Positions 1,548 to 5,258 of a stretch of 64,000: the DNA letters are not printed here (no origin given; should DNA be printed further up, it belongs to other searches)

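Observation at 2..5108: Dead pAgo directly followed by an MmeI-like nuclease-methyltransferase: possible composite guide-plus-effector module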

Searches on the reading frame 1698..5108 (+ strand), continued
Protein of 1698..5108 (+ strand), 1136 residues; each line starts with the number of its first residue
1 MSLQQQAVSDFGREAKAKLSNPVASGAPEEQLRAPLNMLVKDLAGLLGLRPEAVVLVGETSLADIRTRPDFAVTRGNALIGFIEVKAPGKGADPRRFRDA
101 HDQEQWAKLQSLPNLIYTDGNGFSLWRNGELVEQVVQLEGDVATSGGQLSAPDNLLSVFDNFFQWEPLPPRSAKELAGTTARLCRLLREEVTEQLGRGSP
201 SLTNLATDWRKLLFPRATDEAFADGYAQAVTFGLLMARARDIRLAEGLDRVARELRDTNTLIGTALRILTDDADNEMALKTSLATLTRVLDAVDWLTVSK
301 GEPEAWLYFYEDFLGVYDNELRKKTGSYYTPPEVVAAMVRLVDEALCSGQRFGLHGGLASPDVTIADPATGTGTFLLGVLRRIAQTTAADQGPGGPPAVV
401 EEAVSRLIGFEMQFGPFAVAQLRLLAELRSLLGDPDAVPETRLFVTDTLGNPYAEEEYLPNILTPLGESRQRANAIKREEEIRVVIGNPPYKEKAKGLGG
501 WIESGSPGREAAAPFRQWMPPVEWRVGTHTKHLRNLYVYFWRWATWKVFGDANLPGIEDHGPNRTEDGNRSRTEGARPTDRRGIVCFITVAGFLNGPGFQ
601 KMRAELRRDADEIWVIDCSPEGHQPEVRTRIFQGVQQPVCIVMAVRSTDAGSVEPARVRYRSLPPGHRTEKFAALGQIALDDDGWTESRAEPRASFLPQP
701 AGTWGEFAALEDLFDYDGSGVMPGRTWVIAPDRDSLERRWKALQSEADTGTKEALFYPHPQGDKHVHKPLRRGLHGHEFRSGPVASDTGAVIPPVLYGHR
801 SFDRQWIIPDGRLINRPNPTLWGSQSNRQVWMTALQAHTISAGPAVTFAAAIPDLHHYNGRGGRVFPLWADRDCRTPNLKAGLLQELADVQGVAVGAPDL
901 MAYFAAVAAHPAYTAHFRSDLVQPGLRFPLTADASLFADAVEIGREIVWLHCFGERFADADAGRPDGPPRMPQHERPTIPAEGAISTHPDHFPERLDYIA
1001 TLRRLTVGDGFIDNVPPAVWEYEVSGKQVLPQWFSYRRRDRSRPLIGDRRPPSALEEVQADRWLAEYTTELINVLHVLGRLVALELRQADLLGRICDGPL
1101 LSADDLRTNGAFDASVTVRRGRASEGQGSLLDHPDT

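Call 69: find_homologous_proteins(query=window:1698-5108:+, max_evalue=1e-100)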
Query window:1698-5108:+ (1136 aa): 5522 proteins with E <= 1e-100 among 8000 candidates; the best 120 are listed.
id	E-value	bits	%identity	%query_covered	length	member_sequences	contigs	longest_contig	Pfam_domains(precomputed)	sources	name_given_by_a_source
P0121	0.0e+0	2634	100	100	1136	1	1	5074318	PF18135.8,PF02384.23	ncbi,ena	-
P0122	0.0e+0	2228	86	100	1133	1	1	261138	PF18135.8,PF02384.23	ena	-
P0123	0.0e+0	2211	84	100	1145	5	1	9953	PF18135.8,PF02384.23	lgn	-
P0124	0.0e+0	2195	85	100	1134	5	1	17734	PF18135.8,PF02384.23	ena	-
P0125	0.0e+0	2192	83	100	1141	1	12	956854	PF18135.8,PF02384.23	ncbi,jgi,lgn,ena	-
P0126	0.0e+0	2175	84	100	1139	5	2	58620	PF18135.8,PF02384.23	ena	-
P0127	0.0e+0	2158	82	100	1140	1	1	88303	PF18135.8,PF02384.23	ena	-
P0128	0.0e+0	2131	82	100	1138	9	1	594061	PF18135.8,PF02384.23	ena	-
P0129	0.0e+0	2130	82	100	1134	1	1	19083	PF18135.8,PF02384.23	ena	-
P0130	0.0e+0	2126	82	100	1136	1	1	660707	PF18135.8,PF02384.23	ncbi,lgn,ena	-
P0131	0.0e+0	2117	82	100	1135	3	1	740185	PF18135.8,PF02384.23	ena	-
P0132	0.0e+0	2111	81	100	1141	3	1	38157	PF18135.8,PF02384.23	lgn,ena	-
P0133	0.0e+0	2106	82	100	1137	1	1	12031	PF18135.8,PF02384.23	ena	-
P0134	0.0e+0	2100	81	100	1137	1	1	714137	PF18135.8,PF02384.23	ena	-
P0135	0.0e+0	2096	81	99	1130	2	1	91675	PF18135.8,PF02384.23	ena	-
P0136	0.0e+0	2092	82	99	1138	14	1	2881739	PF18135.8,PF02384.23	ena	-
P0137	0.0e+0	2090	81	100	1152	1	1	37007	PF18135.8,PF02384.23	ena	-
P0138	0.0e+0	2082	81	99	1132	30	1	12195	PF18135.8,PF02384.23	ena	-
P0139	0.0e+0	2078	81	99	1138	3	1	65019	PF18135.8,PF02384.23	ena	-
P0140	0.0e+0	2078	81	99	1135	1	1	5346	PF18135.8,PF02384.23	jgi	-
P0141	0.0e+0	2078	81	100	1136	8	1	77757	PF18135.8,PF02384.23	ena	-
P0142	0.0e+0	2075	81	100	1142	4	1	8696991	PF18135.8,PF02384.23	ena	-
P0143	0.0e+0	2068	81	100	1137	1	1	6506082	PF18135.8,PF02384.23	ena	-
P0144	0.0e+0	2057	81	100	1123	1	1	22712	PF18135.8,PF02384.23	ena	-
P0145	0.0e+0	2057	80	100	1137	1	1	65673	PF18135.8,PF02384.23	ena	-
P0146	0.0e+0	2056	80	100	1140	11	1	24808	PF18135.8,PF02384.23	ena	-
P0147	0.0e+0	2046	79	100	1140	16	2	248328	PF18135.8,PF02384.23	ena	-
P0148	0.0e+0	2042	80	100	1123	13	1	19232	PF18135.8,PF02384.23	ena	-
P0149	0.0e+0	2042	78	100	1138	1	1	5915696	PF18135.8,PF02384.23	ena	-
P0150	0.0e+0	2041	79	99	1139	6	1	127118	PF18135.8,PF02384.23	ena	-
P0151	0.0e+0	2040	79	100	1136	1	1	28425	PF18135.8,PF02384.23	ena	-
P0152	0.0e+0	2037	79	100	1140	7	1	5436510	PF18135.8,PF02384.23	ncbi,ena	-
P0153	0.0e+0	2030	79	99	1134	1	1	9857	PF18135.8,PF02384.23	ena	-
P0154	0.0e+0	2027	79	100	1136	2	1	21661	PF18135.8,PF02384.23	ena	-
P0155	0.0e+0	2020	79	100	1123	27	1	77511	PF18135.8,PF02384.23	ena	-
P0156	0.0e+0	2014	79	100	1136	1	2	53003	PF18135.8,PF02384.23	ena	-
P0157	0.0e+0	2007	81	95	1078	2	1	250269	PF18135.8,PF02384.23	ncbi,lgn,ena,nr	ncbi:MAG: N-6 DNA methylase [Acidobacteriota bacterium]|nr:N-6 DNA methylase [Acidobacteriota bacter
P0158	0.0e+0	2005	78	100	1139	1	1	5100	PF18135.8,PF02384.23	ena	-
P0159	0.0e+0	2004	77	100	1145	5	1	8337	PF18135.8,PF02384.23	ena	-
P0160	0.0e+0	1998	78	99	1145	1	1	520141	PF18135.8,PF02384.23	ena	-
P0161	0.0e+0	1993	78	100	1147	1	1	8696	PF18135.8,PF02384.23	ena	-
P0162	0.0e+0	1990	78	100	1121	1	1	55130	PF18135.8,PF02384.23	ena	-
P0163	0.0e+0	1979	77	100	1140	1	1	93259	PF18135.8,PF02384.23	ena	-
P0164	0.0e+0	1966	76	99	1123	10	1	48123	PF18135.8,PF02384.23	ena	-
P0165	0.0e+0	1961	77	99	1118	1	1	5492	PF18135.8,PF02384.23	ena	-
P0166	0.0e+0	1953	76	99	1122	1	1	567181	PF18135.8,PF02384.23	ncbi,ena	-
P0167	0.0e+0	1953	77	100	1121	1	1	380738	PF18135.8,PF02384.23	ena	-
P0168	0.0e+0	1952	76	100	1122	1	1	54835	PF18135.8,PF02384.23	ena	-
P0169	0.0e+0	1951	76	99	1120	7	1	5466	PF18135.8,PF02384.23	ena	-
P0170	0.0e+0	1949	76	99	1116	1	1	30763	PF18135.8,PF02384.23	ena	-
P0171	0.0e+0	1947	76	99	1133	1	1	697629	PF18135.8,PF02384.23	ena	-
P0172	0.0e+0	1947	76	100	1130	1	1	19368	PF18135.8,PF02384.23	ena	-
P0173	0.0e+0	1943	75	99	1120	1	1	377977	PF18135.8,PF02384.23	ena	-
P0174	0.0e+0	1941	75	99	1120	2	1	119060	PF18135.8,PF02384.23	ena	-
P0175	0.0e+0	1940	76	100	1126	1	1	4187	PF18135.8,PF02384.23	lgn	-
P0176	0.0e+0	1939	75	100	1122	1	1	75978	PF18135.8,PF02384.23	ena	-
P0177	0.0e+0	1937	75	99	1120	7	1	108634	PF18135.8,PF02384.23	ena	-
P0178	0.0e+0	1937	76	99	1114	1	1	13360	PF18135.8,PF02384.23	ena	-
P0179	0.0e+0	1937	75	99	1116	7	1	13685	PF18135.8,PF02384.23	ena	-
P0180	0.0e+0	1936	76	99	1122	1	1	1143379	PF18135.8,PF02384.23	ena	-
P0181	0.0e+0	1936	76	100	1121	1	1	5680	PF18135.8,PF02384.23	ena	-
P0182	0.0e+0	1933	76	99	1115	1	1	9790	PF18135.8,PF02384.23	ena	-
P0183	0.0e+0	1933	76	99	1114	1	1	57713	PF18135.8,PF02384.23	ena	-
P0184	0.0e+0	1926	75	99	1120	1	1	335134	PF18135.8,PF02384.23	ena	-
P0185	0.0e+0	1925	75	99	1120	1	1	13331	PF18135.8,PF02384.23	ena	-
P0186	0.0e+0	1925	75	99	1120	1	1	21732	PF18135.8,PF02384.23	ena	-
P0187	0.0e+0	1924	73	100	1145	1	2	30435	PF18135.8,PF02384.23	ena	-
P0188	0.0e+0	1924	75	99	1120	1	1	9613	PF18135.8,PF02384.23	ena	-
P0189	0.0e+0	1923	75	99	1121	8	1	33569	PF18135.8,PF02384.23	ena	-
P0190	0.0e+0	1923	75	99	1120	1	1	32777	PF18135.8,PF02384.23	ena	-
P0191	0.0e+0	1920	75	99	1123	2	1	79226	PF18135.8,PF02384.23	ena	-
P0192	0.0e+0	1919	75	100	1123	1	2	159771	PF18135.8,PF02384.23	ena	-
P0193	0.0e+0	1919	75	99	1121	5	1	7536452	PF18135.8,PF02384.23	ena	-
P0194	0.0e+0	1919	75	99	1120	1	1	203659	PF18135.8,PF02384.23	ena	-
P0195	0.0e+0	1919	75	100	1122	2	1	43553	PF18135.8,PF02384.23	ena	-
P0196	0.0e+0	1917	75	100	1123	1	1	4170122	PF18135.8,PF02384.23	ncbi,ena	-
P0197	0.0e+0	1917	75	100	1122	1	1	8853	PF18135.8,PF02384.23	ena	-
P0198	0.0e+0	1912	74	99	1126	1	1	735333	PF18135.8,PF02384.23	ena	-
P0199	0.0e+0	1911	75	99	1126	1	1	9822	PF18135.8,PF02384.23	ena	-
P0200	0.0e+0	1910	75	99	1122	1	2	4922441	PF18135.8,PF02384.23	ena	-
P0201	0.0e+0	1910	74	99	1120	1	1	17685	PF18135.8,PF02384.23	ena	-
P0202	0.0e+0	1907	74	99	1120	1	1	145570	PF18135.8,PF02384.23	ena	-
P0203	0.0e+0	1906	75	99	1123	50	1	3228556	PF18135.8,PF02384.23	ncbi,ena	-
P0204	0.0e+0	1904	74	100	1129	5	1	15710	PF18135.8,PF02384.23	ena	-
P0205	0.0e+0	1904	75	99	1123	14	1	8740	PF18135.8,PF02384.23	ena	-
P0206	0.0e+0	1903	74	99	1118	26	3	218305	PF18135.8,PF02384.23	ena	-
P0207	0.0e+0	1903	75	100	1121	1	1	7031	PF18135.8,PF02384.23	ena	-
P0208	0.0e+0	1902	75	99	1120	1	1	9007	PF18135.8,PF02384.23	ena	-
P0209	0.0e+0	1902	74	99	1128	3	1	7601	PF18135.8,PF02384.23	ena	-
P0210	0.0e+0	1902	74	99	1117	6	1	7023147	PF18135.8,PF02384.23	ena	-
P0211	0.0e+0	1901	74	99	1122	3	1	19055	PF18135.8,PF02384.23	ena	-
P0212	0.0e+0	1901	74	100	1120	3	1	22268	PF18135.8,PF02384.23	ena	-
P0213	0.0e+0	1900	74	100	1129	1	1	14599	PF18135.8,PF02384.23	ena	-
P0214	0.0e+0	1896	74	99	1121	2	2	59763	PF18135.8,PF02384.23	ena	-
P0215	0.0e+0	1895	74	99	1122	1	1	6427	PF18135.8,PF02384.23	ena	-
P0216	0.0e+0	1893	74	99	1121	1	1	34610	PF18135.8,PF02384.23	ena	-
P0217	0.0e+0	1891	74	99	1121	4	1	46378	PF18135.8,PF02384.23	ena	-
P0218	0.0e+0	1889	74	99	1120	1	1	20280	PF18135.8,PF02384.23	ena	-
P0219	0.0e+0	1888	74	99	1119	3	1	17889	PF18135.8,PF02384.23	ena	-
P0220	0.0e+0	1887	74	100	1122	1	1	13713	PF18135.8,PF02384.23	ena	-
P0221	0.0e+0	1883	74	99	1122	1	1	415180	PF18135.8,PF02384.23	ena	-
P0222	0.0e+0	1880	73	100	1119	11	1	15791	PF18135.8,PF02384.23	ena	-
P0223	0.0e+0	1880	74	99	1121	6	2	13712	PF18135.8,PF02384.23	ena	-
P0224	0.0e+0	1880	73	99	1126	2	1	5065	PF18135.8,PF02384.23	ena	-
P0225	0.0e+0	1878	71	100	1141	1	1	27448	PF18135.8,PF02384.23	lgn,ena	-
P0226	0.0e+0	1877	74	99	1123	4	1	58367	PF18135.8,PF02384.23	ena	-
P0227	0.0e+0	1876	75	97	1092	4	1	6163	PF18135.8,PF02384.23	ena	-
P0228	0.0e+0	1874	73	99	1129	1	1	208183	PF18135.8,PF02384.23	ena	-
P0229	0.0e+0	1871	71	99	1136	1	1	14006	PF18135.8,PF02384.23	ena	-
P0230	0.0e+0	1869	74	100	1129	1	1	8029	PF18135.8,PF02384.23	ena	-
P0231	0.0e+0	1868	73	100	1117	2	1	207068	PF18135.8,PF02384.23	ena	-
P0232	0.0e+0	1868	73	99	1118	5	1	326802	PF18135.8,PF02384.23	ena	-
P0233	0.0e+0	1867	73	100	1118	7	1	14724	PF18135.8,PF02384.23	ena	-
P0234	0.0e+0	1864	73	100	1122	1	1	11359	PF18135.8,PF02384.23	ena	-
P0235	0.0e+0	1859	74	97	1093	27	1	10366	PF18135.8,PF02384.23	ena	-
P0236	0.0e+0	1857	73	98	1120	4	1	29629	PF18135.8,PF02384.23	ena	-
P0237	0.0e+0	1851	72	99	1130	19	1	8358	PF18135.8,PF02384.23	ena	-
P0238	0.0e+0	1850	72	99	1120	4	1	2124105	PF18135.8,PF02384.23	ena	-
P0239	0.0e+0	1847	72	100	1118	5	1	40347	PF18135.8,PF02384.23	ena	-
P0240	0.0e+0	1845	72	99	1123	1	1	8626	PF18135.8,PF02384.23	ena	-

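Call 70: find_encoding_contigs(protein=P0121, flank=10000, max_places=3)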
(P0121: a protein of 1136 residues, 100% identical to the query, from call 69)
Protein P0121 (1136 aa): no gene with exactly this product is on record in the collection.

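Call 71: find_encoding_contigs(protein=P0122, flank=8000, max_places=4)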
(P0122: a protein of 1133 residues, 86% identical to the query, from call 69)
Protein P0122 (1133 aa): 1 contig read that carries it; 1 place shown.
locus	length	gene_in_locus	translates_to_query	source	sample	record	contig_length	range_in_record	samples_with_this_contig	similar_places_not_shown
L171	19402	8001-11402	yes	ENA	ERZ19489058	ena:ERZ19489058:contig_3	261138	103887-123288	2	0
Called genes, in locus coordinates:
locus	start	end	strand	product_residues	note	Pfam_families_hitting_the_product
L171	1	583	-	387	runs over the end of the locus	PF25919:BSH_CusB (faint), PF25917:BSH_RND, PF25973:BSH_CzcB, PF25984:BSH_YknX (faint), PF25954:Beta-barrel_RND_2, PF25989:YknX_C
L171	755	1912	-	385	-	PF01546:Peptidase_M20, PF07687:M20_dimer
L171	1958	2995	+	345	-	-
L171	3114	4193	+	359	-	-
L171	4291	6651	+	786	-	PF01590:GAF, PF13185:GAF_2, PF00989:PAS (faint), PF00512:HisKA, PF02518:HATPase_c, PF13581:HATPase_c_2 (faint), PF00072:Response_reg, PF00486:Trans_reg_C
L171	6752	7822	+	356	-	-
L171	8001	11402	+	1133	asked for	PF02384:N6_Mtase, PF18135:Type_ISP_C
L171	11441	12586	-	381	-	PF14294:DUF4372, PF01609:DDE_Tnp_1, PF13612:DDE_Tnp_1_3 (weak)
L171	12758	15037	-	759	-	-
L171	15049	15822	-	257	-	-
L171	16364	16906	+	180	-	-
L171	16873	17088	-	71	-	-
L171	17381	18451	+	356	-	-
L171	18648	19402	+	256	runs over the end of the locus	PF01936:NYN (faint)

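Call 72: find_encoding_contigs(protein=P0125, flank=8000, max_places=10)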
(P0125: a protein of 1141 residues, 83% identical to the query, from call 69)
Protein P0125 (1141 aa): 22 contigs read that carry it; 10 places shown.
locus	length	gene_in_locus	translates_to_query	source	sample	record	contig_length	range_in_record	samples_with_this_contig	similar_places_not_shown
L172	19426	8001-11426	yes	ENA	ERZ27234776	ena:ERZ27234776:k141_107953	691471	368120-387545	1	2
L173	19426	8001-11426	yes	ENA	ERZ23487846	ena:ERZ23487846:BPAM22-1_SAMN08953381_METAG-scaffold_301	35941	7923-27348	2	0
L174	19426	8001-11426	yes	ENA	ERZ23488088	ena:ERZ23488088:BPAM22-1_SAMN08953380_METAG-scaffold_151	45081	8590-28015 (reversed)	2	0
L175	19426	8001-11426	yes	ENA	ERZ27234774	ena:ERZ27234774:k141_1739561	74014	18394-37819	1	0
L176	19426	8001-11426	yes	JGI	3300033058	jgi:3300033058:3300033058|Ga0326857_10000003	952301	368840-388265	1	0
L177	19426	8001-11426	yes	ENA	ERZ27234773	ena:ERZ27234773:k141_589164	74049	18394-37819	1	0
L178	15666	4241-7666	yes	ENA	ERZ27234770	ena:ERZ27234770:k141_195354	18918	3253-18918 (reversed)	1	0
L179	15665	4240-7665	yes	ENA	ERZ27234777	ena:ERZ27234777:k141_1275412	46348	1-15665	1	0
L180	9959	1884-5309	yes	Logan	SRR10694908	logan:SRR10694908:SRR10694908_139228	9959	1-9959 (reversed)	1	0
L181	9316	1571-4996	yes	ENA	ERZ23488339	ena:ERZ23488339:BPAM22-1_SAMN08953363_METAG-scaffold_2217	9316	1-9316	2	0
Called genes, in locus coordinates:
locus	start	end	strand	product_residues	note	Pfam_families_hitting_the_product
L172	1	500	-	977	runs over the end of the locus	PF13620:CarboxypepD_reg, PF13715:CarbopepD_reg_2, PF25183:OMP_b-brl_4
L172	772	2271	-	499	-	PF14691:Fer4_20, PF00070:Pyr_redox (weak), PF00890:FAD_binding_2 (weak), PF01266:DAO (weak), PF01593:Amino_oxidase (weak), PF07992:Pyr_redox_2, PF12831:FAD_oxidored (weak), PF13450:NAD_binding_8, +2 more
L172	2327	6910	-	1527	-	PF00310:GATase_2, PF04898:Glu_syn_central, PF01645:Glu_synthase, PF01493:GXGXG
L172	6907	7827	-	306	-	PF00126:HTH_1, PF03466:LysR_substrate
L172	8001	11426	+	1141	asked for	PF02384:N6_Mtase, PF18135:Type_ISP_C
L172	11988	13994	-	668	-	PF02518:HATPase_c (weak), PF13589:HATPase_c_3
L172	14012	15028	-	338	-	PF00145:DNA_methylase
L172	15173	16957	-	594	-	PF00361:Proton_antipo_M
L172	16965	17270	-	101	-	-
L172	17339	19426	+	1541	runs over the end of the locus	PF00270:DEAD, PF04851:ResIII (weak), PF00271:Helicase_C, PF19306:WHD_Lhr, PF08494:DEAD_assoc, PF23236:WHD_2nd_Lhr, PF23235:WHD_3rd_Lhr, PF23234:WHD_4th_Lhr, +1 more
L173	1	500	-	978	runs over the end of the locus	PF13620:CarboxypepD_reg, PF13715:CarbopepD_reg_2, PF25183:OMP_b-brl_4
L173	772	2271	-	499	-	PF14691:Fer4_20, PF00070:Pyr_redox (weak), PF00890:FAD_binding_2 (weak), PF01266:DAO (weak), PF01593:Amino_oxidase (weak), PF07992:Pyr_redox_2, PF12831:FAD_oxidored (weak), PF13450:NAD_binding_8, +2 more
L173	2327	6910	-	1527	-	PF00310:GATase_2, PF04898:Glu_syn_central, PF01645:Glu_synthase, PF01493:GXGXG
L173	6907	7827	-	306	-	PF00126:HTH_1, PF03466:LysR_substrate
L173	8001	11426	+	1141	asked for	PF02384:N6_Mtase, PF18135:Type_ISP_C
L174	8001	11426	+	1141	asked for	PF02384:N6_Mtase, PF18135:Type_ISP_C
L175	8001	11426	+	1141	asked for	PF02384:N6_Mtase, PF18135:Type_ISP_C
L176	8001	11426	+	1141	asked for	PF02384:N6_Mtase, PF18135:Type_ISP_C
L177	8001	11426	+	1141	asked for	PF02384:N6_Mtase, PF18135:Type_ISP_C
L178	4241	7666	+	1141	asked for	PF02384:N6_Mtase, PF18135:Type_ISP_C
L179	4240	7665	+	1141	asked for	PF02384:N6_Mtase, PF18135:Type_ISP_C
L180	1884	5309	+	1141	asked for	PF02384:N6_Mtase, PF18135:Type_ISP_C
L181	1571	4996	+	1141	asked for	PF02384:N6_Mtase, PF18135:Type_ISP_C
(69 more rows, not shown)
